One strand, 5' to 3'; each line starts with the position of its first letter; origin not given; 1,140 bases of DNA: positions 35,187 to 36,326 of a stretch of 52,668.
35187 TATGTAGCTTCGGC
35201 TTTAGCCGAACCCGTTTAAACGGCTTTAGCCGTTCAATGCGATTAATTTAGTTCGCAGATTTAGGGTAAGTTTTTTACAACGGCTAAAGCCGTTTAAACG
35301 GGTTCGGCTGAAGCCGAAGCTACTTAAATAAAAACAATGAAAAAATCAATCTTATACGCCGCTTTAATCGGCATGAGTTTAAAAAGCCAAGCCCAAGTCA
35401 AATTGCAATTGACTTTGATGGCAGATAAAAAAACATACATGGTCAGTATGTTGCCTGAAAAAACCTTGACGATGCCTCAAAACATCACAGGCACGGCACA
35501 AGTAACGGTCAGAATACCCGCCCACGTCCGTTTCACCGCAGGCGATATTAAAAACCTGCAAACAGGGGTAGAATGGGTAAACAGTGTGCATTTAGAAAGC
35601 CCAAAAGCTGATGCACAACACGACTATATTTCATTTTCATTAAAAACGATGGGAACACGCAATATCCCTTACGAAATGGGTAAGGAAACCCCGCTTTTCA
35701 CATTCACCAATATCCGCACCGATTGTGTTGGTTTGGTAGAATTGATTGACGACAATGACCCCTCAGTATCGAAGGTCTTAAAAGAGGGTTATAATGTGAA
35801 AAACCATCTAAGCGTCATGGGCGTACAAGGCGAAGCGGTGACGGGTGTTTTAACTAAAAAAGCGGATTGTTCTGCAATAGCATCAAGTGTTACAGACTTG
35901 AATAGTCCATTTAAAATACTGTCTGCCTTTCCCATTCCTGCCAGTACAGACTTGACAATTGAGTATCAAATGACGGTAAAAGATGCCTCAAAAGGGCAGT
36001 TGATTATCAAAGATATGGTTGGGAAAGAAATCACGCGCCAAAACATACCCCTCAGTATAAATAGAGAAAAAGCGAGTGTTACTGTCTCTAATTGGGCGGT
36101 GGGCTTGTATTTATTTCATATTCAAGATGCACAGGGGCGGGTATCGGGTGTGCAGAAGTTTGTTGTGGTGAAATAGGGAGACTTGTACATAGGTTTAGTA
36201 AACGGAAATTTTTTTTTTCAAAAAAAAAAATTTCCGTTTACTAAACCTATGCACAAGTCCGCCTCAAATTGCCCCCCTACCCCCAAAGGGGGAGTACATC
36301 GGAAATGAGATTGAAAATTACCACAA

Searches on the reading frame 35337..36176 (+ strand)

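Call 29: search_protein_families(library=pfam, proteins=[window:35337-36176:+], max_evalue=0.00001)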
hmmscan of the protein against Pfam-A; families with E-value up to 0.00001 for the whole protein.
window:35337-36176:+ (279 aa): 1 family
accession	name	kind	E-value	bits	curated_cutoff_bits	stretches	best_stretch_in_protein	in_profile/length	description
PF18962.6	Por_Secre_tail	-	1.3e-07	32.3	27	1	198-277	2-75/75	Secretion system C-terminal sorting domain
